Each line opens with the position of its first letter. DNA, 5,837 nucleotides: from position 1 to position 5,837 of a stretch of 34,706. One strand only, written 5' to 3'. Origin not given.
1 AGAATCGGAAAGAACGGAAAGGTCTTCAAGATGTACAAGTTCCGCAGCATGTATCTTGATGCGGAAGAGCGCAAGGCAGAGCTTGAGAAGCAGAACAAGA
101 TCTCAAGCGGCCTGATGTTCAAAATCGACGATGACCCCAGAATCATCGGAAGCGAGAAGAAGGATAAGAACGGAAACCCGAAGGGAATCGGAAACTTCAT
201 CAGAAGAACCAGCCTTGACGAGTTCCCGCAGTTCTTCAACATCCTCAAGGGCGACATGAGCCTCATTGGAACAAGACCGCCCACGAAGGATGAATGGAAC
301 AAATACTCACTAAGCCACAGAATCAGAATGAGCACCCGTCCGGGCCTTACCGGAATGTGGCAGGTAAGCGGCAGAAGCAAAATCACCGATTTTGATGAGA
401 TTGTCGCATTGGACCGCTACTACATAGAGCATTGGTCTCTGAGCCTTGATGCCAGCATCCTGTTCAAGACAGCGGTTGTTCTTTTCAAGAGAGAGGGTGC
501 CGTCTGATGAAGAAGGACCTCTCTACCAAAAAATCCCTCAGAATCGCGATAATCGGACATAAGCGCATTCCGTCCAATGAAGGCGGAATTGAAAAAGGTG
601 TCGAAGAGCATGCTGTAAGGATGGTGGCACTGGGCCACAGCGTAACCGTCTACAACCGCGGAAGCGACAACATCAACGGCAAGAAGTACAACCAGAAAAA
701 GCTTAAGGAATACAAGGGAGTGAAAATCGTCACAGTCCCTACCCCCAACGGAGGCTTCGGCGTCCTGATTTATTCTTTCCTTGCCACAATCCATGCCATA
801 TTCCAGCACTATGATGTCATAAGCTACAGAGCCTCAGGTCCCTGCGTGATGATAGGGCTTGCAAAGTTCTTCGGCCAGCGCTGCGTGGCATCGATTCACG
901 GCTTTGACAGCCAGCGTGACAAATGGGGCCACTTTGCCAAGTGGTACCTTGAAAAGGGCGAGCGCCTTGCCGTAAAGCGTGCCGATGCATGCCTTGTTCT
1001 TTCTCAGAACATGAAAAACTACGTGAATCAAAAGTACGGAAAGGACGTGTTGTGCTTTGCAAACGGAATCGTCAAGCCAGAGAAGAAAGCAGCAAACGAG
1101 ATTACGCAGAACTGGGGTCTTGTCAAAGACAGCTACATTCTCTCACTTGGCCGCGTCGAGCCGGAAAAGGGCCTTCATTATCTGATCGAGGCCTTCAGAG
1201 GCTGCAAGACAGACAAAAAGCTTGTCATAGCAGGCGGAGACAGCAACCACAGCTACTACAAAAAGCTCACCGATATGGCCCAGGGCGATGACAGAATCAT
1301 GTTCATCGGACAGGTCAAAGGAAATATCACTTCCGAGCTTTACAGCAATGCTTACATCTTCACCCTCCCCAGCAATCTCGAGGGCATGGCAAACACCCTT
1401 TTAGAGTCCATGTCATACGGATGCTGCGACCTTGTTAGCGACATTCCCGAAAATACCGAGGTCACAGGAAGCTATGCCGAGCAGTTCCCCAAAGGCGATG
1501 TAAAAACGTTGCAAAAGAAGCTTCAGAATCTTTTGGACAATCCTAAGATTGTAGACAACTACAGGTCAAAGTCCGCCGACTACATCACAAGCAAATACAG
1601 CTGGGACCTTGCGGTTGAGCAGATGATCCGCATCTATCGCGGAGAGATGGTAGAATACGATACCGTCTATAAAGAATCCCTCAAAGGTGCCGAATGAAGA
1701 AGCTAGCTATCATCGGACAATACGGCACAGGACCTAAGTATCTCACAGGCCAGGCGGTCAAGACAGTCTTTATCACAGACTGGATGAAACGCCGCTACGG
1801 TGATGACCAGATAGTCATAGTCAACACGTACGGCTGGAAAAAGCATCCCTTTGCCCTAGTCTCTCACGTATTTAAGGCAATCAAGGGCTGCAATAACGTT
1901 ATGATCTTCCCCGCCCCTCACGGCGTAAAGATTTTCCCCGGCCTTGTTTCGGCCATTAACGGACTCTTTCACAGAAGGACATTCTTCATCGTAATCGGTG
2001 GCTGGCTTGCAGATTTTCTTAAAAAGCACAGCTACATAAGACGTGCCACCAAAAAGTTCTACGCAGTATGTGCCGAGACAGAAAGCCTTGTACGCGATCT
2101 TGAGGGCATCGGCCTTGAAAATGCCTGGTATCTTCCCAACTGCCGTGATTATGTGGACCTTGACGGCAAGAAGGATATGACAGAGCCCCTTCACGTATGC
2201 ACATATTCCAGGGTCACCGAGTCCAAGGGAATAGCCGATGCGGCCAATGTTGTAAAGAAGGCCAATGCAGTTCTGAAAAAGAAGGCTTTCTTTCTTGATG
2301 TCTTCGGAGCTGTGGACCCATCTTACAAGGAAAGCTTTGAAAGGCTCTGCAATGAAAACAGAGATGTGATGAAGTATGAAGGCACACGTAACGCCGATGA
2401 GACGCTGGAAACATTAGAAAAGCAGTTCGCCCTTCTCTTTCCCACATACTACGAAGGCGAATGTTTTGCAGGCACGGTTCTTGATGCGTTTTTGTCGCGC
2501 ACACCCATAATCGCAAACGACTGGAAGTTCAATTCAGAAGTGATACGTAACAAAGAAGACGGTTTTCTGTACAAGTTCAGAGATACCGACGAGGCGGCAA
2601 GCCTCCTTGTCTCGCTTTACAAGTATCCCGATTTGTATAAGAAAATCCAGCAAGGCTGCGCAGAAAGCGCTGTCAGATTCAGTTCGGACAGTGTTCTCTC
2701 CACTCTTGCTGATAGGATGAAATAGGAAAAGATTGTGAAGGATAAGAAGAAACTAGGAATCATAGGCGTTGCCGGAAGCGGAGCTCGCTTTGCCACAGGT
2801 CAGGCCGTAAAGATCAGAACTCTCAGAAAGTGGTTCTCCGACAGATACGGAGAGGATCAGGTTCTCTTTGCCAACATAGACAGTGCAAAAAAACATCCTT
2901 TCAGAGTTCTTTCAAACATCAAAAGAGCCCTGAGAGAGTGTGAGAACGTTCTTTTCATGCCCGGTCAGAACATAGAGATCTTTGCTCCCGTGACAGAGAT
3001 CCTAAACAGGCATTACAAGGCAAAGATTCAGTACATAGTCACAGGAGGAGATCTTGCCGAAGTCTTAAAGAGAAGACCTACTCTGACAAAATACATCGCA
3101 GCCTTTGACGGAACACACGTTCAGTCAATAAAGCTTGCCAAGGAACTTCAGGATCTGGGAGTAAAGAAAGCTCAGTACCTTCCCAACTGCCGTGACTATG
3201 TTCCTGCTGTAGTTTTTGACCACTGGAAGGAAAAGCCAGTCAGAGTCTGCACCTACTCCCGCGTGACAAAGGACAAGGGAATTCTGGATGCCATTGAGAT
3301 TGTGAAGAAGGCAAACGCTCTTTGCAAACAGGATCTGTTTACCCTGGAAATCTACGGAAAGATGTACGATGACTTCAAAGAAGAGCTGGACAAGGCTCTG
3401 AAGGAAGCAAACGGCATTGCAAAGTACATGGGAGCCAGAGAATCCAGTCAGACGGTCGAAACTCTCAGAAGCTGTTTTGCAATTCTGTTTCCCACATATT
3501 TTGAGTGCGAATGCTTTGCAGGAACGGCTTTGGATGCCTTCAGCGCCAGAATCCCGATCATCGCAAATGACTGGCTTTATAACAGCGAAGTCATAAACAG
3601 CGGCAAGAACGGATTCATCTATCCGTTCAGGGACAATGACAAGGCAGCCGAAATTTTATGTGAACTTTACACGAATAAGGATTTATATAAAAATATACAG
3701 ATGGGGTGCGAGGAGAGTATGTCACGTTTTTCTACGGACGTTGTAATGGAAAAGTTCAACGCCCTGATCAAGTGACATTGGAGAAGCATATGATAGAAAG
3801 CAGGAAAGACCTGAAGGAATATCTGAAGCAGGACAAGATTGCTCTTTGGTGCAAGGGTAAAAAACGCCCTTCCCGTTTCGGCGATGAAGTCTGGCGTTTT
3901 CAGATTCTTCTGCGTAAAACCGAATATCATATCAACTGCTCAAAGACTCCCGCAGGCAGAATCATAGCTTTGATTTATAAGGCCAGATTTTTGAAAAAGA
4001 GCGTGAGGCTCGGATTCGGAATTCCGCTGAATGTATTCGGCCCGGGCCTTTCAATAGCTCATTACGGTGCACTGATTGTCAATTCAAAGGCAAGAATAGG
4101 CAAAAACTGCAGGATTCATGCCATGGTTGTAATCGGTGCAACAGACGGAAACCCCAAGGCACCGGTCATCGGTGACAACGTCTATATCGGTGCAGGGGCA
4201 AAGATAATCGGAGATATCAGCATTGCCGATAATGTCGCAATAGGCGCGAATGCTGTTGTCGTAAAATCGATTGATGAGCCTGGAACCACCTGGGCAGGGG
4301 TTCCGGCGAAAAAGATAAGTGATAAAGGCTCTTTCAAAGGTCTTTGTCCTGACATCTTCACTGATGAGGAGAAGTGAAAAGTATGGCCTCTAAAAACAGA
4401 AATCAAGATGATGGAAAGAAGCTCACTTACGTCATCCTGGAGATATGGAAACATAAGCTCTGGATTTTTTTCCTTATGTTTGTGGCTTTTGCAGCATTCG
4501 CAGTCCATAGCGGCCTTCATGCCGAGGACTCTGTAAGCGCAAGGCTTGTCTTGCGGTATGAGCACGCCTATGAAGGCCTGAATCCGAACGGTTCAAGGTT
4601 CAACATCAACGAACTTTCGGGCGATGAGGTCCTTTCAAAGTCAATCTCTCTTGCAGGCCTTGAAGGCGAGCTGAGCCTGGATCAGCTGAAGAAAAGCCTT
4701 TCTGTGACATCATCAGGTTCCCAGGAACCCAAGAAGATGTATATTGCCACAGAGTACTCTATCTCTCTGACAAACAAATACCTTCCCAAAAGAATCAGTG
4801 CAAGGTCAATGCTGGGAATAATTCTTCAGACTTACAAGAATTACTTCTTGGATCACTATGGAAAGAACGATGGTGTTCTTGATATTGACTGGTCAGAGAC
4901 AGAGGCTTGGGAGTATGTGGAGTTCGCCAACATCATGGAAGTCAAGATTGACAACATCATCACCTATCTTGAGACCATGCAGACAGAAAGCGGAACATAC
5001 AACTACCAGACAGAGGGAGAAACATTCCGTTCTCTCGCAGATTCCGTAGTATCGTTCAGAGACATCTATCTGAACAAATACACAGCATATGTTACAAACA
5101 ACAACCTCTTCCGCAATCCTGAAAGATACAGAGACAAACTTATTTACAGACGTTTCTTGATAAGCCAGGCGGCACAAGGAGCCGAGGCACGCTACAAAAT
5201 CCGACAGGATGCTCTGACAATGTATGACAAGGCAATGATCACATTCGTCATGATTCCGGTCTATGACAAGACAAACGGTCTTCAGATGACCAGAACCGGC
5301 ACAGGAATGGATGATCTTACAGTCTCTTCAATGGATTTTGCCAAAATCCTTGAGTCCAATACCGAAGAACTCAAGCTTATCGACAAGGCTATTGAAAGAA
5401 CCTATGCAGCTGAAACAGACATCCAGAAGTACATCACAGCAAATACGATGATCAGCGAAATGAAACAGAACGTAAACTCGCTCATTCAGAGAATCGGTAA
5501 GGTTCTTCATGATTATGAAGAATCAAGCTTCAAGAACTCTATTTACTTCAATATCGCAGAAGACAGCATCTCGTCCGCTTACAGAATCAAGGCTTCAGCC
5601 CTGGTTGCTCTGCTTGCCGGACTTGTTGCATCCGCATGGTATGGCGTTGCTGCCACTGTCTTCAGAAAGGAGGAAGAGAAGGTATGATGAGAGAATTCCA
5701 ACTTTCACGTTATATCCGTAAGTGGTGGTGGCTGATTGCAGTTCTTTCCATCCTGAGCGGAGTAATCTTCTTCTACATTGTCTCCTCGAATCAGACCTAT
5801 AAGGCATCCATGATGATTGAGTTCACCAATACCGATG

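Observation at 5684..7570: Wzz/PCP co-polymerase fused to a catalytically dead GGDEF domain, sitting where a BY-kinase module normally sits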

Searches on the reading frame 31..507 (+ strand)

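Call 5: search_protein_families(library=pfam, proteins=[window:31-507:+], max_evalue=0.001)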
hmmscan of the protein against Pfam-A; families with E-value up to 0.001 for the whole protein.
window:31-507:+ (158 aa): 1 family
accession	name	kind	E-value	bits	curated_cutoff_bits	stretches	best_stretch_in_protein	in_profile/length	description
PF02397.22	Bac_transf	-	4.1e-42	144.2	27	1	1-152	51-178/179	Bacterial sugar transferase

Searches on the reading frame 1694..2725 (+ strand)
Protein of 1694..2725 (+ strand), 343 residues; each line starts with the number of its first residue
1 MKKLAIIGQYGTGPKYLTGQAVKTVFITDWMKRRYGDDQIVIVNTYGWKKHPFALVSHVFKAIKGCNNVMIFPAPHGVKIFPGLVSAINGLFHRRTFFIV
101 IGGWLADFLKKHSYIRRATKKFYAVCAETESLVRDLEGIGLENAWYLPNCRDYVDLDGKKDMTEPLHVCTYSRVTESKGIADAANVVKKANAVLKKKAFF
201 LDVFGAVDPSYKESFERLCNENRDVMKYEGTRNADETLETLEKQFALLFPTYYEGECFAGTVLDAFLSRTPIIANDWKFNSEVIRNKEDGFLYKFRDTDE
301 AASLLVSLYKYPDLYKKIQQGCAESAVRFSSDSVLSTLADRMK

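Call 5: search_protein_families(library=pfam, proteins=[window:1694-2725:+], max_evalue=0.001)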
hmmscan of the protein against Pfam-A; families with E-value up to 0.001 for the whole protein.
window:1694-2725:+ (343 aa): 2 families
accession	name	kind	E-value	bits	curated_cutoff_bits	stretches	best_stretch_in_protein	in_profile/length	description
PF00534.26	Glycos_transf_1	-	6e-11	42.6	26.4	1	165-320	15-167/172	Glycosyl transferases group 1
PF13692.12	Glyco_trans_1_4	-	1.2e-08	35.7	27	1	169-309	5-140/142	Glycosyl transferases group 1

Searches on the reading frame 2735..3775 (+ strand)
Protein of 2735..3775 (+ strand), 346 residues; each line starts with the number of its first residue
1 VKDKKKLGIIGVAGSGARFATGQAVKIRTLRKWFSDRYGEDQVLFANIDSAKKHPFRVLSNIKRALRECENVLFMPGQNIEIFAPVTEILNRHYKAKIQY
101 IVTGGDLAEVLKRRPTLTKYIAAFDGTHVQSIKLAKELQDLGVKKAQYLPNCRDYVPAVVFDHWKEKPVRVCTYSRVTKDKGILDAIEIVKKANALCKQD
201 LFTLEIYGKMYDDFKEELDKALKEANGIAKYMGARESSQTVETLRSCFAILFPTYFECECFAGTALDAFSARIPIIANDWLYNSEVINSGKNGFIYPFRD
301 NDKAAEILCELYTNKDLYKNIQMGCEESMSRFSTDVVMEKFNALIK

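Call 5: search_protein_families(library=pfam, proteins=[window:2735-3775:+], max_evalue=0.001)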
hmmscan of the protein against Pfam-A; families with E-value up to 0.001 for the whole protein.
window:2735-3775:+ (346 aa): 2 families
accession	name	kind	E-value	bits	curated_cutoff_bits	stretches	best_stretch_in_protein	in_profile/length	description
PF00534.26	Glycos_transf_1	-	3.1e-14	53.3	26.4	1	164-321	11-165/172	Glycosyl transferases group 1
PF13692.12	Glyco_trans_1_4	-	1.6e-11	45.1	27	1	171-314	4-142/142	Glycosyl transferases group 1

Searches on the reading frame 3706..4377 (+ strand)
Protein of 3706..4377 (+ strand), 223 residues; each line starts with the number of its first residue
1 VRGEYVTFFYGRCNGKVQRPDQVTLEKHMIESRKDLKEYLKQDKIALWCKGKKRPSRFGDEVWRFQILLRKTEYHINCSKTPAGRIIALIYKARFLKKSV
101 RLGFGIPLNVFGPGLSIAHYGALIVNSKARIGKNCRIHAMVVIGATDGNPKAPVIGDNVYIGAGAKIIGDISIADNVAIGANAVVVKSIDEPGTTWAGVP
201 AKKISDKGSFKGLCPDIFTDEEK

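Call 5: search_protein_families(library=pfam, proteins=[window:3706-4377:+], max_evalue=0.001)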
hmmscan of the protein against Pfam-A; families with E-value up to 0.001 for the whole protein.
window:3706-4377:+ (223 aa): 2 families
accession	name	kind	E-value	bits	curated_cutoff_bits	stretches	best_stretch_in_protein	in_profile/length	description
PF00132.30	Hexapep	-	4.1e-12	45.7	27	1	153-185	2-34/36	Bacterial transferase hexapeptide (six repeats)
PF14602.12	Hexapep_2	-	0.00024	21.2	27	0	154-185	3-32/34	Hexapeptide repeat of succinyl-transferase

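Call 6: search_protein_families(library=ncbifam, proteins=[window:3706-4377:+], max_evalue=0.1)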
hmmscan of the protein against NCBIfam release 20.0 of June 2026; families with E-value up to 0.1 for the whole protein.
window:3706-4377:+ (223 aa): 45 families (the best 25 are shown)
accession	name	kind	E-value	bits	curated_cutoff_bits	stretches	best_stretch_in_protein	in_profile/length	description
NF041874.1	EPS_EpsC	equivalog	6.5e-21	74.8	150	1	93-207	49-167/168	serine O-acetyltransferase EpsC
TIGR01172.1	cysE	equivalog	2.4e-18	66.7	210.65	1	93-202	49-162/162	serine O-acetyltransferase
TIGR03570.1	NeuD_NnaD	subfamily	1.8e-15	57.1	160.8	1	85-202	85-202/202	NeuD/PglB/VioB family sugar acetyltransferase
NF008349.0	PRK11132.1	equivalog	1.2e-13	50.8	397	1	99-209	135-249/273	serine O-acetyltransferase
NF002060.0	PRK00892.1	subfamily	6.1e-12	45.3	207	1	154-205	265-316/345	UDP-3-O-(3-hydroxymyristoyl)glucosamine N-acyltransferase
NF007564.0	PRK10191.1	equivalog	4.1e-11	42.6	196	1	111-191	66-147/162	colanic acid biosynthesis acetyltransferase WcaB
TIGR04016.1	WcaB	equivalog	8.5e-11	41.6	194.65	1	111-191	50-131/146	colanic acid biosynthesis acetyltransferase WcaB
TIGR01853.1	lipid_A_lpxD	equivalog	4.8e-10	38.9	242.5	1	154-205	256-306/325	UDP-3-O-(3-hydroxymyristoyl)glucosamine N-acyltransferase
TIGR03532.1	DapD_Ac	equivalog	3.4e-09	36.7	231.75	1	124-206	130-213/231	2,3,4,5-tetrahydropyridine-2,6-dicarboxylate N-acetyltransferase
NF007240.0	PRK09677.1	equivalog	3.3e-08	33.2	243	1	152-205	130-182/192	putative lipopolysaccharide biosynthesis O-acetyl transferase WbbJ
NF006986.0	PRK09451.1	equivalog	1.5e-07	30.7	725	1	126-204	367-446/456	bifunctional UDP-N-acetylglucosamine diphosphorylase/glucosamine-1-phosphate N-acetyltransferase GlmU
TIGR01173.1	glmU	equivalog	8.5e-07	28.2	366.85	1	129-205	367-444/452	bifunctional UDP-N-acetylglucosamine diphosphorylase/glucosamine-1-phosphate N-acetyltransferase GlmU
NF033468.1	stregram_VatI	exception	1.8e-06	27.9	415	1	154-207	114-166/208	streptogramin A O-acetyltransferase Vat(I)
NF010939.0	PRK14359.1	equivalog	1.8e-06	26.8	592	1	127-193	341-408/430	bifunctional UDP-N-acetylglucosamine diphosphorylase/glucosamine-1-phosphate N-acetyltransferase GlmU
NF008808.1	PRK11830.1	equivalog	7.4e-06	25.6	204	1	124-189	115-182/243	2,3,4,5-tetrahydropyridine-2,6-dicarboxylate N-succinyltransferase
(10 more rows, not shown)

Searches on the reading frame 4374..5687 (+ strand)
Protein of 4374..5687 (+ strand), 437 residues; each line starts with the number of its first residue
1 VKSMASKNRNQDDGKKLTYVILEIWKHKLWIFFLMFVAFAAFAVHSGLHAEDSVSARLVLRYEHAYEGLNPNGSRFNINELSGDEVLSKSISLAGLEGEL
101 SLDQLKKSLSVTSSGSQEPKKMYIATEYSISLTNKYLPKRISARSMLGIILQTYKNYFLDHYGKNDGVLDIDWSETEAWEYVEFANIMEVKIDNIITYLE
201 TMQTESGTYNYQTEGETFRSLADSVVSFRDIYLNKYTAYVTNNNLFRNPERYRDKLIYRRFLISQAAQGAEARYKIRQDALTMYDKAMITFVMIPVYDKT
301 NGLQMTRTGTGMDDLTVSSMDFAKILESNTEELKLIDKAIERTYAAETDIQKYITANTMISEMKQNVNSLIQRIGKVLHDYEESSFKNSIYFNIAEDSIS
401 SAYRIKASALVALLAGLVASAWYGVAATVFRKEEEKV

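Call 3: search_protein_families(library=pfam, proteins=[window:4374-5687:+], max_evalue=1)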
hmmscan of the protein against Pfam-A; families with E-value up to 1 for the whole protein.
window:4374-5687:+ (437 aa): 3 families
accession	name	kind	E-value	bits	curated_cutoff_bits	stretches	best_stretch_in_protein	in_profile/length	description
PF24564.1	DUF7605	-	0.026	14.9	27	1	267-313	124-166/183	Domain of unknown function (DUF7605)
PF25791.1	BREX_BrxC_wHTH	-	0.027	14.8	27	1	316-374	9-66/126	BREX ATP-binding protein BrxC winged helix-turn-helix domain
PF25237.1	MSL2_3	-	0.05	14.6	34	1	359-423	51-115/130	Mechanosensitive channel protein 2/3 domain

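Call 6: search_protein_families(library=ncbifam, proteins=[window:4374-5687:+], max_evalue=0.1)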
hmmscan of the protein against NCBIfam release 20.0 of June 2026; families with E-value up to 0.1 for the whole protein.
window:4374-5687:+ (437 aa): 0 families
